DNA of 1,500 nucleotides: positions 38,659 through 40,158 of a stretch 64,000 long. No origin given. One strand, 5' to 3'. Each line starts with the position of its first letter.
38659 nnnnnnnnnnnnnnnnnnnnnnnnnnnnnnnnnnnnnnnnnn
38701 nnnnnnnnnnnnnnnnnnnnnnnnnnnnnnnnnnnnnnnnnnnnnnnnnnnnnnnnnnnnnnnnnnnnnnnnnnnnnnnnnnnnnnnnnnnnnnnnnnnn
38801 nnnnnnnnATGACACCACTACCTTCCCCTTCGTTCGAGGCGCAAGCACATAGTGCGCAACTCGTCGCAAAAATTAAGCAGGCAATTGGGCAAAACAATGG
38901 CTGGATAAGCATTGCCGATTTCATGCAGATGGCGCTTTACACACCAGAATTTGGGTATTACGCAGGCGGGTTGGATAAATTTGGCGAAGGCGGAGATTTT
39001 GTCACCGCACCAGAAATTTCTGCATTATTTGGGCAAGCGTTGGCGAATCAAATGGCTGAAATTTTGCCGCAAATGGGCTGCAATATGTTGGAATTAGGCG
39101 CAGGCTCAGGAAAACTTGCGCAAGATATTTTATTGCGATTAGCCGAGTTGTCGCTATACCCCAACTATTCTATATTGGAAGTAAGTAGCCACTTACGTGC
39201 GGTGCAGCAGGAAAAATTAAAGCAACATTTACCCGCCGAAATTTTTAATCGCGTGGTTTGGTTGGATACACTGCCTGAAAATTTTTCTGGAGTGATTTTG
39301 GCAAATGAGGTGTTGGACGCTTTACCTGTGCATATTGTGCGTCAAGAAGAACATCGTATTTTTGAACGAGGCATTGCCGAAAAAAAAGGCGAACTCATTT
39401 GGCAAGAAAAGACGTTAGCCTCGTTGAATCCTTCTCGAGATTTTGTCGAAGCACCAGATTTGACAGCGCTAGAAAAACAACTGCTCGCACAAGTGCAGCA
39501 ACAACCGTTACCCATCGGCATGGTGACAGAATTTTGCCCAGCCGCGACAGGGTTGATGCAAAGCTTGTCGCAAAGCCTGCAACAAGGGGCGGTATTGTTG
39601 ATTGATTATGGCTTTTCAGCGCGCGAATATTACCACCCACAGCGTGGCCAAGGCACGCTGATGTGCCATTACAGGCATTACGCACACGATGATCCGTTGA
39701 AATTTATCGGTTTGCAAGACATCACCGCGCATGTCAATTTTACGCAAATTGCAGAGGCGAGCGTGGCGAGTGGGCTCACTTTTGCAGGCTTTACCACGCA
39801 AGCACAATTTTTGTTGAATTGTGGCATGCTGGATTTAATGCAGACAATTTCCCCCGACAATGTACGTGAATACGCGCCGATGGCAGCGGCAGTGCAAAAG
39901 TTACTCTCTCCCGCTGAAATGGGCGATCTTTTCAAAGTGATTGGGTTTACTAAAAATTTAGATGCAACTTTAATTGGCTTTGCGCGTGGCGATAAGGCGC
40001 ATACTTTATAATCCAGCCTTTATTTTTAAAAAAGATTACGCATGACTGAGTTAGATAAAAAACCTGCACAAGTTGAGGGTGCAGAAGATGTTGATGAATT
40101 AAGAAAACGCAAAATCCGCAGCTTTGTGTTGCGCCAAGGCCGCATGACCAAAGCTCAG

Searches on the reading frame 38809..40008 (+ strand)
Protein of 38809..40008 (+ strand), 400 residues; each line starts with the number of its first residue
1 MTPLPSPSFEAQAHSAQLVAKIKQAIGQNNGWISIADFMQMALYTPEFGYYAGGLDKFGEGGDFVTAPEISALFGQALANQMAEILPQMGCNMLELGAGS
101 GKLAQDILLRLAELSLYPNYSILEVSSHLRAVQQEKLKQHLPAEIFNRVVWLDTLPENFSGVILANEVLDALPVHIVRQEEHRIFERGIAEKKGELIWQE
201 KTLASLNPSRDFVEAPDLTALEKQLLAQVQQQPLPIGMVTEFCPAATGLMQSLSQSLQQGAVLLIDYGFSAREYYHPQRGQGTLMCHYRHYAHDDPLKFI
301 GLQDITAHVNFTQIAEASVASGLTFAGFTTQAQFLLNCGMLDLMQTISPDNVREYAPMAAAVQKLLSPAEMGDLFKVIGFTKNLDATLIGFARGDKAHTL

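Call 63: search_protein_families(library=pfam, proteins=[window:38809-40008:+], max_evalue=0.00001)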
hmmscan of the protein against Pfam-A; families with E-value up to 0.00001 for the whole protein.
window:38809-40008:+ (400 aa): 1 family
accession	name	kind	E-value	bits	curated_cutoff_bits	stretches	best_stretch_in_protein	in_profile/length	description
PF02636.23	Methyltransf_28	-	4.4e-60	203.7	23.3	1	78-329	2-249/249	Putative S-adenosyl-L-methionine-dependent methyltransferase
